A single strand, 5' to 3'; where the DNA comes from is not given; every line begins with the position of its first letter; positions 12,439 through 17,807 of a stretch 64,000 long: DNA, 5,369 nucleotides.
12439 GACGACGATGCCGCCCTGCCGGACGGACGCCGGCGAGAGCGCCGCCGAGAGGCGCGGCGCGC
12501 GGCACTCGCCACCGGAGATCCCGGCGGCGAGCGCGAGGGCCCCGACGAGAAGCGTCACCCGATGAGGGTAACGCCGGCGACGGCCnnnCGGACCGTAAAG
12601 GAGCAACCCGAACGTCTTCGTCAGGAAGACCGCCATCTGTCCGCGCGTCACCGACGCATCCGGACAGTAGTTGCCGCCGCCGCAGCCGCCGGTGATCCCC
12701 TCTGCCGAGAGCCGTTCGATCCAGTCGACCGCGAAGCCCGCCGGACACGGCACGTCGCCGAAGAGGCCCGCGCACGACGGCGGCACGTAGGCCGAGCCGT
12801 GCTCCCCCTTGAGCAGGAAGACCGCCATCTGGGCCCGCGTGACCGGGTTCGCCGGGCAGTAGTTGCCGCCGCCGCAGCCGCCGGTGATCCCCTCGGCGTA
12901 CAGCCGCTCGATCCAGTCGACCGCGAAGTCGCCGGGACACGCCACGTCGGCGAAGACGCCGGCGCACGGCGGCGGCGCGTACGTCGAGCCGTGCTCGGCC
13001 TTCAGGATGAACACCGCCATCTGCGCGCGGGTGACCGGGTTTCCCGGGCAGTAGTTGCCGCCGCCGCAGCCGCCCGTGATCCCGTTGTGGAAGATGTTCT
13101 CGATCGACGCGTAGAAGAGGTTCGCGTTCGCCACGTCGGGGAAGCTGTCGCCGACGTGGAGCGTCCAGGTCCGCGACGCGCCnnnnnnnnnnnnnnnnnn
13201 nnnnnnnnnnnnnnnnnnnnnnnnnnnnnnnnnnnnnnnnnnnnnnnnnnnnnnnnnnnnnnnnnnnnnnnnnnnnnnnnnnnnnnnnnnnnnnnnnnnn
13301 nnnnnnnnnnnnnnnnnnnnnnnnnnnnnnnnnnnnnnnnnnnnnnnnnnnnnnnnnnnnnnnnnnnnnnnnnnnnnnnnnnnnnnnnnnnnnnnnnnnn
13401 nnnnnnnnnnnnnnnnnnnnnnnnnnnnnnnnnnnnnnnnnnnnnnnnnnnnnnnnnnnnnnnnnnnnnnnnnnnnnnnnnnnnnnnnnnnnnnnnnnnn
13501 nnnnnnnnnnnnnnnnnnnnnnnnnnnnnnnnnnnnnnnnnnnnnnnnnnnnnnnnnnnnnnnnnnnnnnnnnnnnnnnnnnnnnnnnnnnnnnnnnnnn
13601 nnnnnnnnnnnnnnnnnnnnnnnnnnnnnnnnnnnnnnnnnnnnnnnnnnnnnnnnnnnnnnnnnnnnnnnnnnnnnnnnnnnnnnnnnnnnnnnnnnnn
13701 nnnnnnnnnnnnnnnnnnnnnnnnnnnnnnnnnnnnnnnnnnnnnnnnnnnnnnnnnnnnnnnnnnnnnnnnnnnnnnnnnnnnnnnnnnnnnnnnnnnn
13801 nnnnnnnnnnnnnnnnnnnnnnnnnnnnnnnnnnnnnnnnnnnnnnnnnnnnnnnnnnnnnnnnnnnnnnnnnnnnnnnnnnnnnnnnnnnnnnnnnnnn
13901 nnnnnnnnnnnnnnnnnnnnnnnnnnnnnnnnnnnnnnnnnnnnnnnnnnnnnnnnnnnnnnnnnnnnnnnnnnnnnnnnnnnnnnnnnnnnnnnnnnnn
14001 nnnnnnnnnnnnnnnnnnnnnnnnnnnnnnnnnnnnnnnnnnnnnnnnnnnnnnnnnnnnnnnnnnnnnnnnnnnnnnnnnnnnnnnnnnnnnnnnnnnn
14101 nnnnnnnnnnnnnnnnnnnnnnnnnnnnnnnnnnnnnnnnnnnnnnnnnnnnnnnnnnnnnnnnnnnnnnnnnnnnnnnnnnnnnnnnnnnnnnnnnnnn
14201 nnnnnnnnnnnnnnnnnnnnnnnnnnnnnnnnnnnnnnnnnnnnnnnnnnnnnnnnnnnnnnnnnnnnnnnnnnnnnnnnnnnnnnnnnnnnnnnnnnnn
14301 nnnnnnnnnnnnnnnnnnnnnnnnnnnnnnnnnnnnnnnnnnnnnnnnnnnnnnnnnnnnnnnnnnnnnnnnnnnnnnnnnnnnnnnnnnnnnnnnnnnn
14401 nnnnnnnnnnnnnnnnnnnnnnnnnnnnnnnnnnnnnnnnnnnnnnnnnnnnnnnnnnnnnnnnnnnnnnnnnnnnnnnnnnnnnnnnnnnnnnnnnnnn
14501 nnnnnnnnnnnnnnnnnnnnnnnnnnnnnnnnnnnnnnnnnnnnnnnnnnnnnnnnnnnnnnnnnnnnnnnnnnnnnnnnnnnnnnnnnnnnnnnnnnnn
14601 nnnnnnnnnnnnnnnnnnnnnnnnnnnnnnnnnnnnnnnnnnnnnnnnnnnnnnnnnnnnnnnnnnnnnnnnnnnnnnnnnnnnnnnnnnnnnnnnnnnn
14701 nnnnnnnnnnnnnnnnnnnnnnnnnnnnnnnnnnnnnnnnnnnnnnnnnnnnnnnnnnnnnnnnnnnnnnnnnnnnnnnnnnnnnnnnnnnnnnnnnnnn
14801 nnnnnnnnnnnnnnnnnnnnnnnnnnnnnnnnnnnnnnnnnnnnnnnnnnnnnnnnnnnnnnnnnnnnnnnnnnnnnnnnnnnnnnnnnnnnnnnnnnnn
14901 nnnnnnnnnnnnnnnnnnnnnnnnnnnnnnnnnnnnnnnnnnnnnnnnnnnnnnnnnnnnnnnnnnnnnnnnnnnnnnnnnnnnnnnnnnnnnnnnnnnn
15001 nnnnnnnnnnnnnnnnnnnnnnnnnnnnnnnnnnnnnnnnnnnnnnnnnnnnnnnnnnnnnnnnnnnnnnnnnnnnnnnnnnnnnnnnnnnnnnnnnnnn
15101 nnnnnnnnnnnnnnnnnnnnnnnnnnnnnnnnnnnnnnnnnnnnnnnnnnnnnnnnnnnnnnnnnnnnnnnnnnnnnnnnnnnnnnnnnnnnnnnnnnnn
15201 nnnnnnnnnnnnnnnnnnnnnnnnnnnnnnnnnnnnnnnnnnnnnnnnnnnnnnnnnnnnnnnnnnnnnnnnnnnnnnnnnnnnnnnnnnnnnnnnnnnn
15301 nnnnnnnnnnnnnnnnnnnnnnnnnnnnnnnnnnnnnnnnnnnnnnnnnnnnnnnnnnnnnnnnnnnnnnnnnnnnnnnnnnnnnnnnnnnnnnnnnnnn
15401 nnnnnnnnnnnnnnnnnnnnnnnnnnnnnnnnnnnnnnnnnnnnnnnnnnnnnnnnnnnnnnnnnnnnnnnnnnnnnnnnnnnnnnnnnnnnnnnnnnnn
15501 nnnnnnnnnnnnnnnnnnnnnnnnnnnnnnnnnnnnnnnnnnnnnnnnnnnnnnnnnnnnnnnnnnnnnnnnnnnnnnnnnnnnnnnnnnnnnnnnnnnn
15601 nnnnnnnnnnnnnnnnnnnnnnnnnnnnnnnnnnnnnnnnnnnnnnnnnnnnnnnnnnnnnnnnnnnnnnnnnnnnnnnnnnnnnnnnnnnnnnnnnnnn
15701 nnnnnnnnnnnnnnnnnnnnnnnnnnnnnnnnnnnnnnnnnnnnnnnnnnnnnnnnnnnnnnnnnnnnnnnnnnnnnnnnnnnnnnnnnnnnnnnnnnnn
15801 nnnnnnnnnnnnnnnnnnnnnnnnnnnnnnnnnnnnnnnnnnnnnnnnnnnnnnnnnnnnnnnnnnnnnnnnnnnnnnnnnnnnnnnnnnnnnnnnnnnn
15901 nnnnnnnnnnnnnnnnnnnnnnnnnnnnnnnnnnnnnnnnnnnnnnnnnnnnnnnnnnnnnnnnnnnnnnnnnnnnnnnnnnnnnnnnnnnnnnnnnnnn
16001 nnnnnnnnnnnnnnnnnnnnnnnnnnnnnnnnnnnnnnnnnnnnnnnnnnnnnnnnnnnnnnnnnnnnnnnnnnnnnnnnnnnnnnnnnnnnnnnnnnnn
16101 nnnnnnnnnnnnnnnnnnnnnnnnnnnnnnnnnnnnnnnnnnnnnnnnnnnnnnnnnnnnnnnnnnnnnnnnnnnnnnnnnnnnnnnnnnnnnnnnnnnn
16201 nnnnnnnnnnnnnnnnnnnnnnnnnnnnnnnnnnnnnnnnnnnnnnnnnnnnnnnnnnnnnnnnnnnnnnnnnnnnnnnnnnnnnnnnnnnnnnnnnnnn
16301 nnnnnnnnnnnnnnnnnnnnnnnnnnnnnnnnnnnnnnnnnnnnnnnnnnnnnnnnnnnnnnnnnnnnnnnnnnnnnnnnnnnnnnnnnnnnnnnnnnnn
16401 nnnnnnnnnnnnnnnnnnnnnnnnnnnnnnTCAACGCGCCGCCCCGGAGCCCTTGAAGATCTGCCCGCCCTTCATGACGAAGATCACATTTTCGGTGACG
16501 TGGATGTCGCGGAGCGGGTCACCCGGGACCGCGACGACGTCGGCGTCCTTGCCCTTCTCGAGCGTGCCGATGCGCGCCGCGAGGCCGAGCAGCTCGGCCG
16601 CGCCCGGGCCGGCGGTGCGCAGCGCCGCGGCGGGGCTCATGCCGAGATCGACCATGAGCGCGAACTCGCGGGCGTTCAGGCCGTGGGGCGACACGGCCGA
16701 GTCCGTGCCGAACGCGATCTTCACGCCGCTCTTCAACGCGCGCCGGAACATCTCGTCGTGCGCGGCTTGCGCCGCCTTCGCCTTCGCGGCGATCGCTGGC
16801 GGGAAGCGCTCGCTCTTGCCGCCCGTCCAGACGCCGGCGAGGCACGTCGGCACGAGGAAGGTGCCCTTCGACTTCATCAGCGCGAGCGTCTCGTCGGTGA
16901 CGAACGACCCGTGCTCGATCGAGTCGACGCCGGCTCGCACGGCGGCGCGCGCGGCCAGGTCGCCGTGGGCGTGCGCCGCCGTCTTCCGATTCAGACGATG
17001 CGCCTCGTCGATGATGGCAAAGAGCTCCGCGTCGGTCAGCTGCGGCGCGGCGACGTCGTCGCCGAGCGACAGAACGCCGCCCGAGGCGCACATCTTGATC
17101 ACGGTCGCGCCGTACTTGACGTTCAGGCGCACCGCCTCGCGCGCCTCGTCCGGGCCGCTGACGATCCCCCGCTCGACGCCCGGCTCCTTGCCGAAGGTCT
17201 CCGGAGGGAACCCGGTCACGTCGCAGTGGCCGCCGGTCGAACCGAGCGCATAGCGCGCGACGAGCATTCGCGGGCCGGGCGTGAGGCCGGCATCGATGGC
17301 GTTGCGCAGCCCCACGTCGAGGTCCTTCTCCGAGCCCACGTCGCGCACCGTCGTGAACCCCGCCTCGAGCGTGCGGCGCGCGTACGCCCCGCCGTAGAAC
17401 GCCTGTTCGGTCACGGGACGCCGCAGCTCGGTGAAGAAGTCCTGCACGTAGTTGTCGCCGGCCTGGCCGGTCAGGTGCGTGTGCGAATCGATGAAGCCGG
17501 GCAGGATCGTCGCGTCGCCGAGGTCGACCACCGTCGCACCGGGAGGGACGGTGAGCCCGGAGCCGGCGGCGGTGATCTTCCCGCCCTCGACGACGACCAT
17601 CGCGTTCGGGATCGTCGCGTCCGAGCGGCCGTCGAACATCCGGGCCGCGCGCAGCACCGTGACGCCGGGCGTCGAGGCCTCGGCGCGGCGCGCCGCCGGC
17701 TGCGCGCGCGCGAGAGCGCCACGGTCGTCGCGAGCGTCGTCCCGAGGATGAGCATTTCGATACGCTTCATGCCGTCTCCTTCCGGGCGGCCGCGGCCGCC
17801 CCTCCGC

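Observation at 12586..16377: Cys-rich SLH-like C-terminal triple repeat, shared by otherwise unrelated secreted proteins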

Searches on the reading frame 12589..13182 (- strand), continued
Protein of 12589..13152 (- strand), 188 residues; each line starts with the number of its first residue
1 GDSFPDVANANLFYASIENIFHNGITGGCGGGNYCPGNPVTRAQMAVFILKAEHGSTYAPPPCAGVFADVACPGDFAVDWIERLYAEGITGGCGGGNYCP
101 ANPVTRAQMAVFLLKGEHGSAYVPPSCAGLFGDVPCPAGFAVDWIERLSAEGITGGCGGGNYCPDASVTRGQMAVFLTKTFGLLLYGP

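Call 77: search_protein_representatives(alignment_id=A1)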
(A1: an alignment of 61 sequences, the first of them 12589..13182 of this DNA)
Query: 61 sequences, 278 profile positions. Proteins with E-value up to 0.001 (for the whole library): 135584; up to 1e-10: 69698; up to 1e-30: 9244. The best 150 are listed.
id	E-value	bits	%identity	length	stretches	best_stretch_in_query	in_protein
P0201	1.7e-201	684.2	-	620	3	90-273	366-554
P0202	7.1e-193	655.9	-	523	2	91-275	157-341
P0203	1.8e-165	566.0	-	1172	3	62-271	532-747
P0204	1.4e-163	559.8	-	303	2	95-274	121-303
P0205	1.1e-141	487.9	-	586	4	100-274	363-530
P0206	1.2e-141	487.9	-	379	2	122-271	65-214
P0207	2.0e-131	454.3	-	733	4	92-272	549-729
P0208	9.3e-125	432.5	-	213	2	124-254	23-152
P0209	2.0e-124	431.4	-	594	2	125-248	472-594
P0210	6.4e-124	429.7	-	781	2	53-263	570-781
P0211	3.6e-123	427.2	-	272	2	123-250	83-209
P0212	4.3e-121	420.4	-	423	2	89-273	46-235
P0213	1.8e-113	395.4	-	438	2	93-272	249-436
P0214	8.8e-113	393.2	-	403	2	89-273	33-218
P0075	3.3e-109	381.5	-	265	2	129-274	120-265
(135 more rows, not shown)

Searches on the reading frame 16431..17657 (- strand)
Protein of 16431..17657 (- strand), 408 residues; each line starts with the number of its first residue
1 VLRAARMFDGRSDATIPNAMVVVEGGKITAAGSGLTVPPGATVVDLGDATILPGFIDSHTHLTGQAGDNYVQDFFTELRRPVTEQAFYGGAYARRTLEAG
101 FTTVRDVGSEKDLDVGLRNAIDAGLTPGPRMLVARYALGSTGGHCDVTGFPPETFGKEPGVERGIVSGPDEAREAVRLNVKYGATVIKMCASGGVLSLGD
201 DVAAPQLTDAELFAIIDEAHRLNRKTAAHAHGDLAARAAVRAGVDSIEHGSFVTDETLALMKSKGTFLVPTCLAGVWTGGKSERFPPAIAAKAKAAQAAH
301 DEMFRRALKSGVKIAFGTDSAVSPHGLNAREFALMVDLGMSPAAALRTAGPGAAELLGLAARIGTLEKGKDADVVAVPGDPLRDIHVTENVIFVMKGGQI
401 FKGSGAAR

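Call 66: search_protein_families(library=pfam, proteins=[window:16431-17657:-], max_evalue=0.001)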
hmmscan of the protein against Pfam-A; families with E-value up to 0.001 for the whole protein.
window:16431-17657:- (408 aa): 2 families
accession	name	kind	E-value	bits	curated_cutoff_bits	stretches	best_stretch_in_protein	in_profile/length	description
PF01979.26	Amidohydro_1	-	5e-50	171.1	25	1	50-400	1-344/345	Amidohydrolase family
PF07969.17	Amidohydro_3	-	2.1e-17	64.2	29.7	2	204-399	256-469/472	Amidohydrolase family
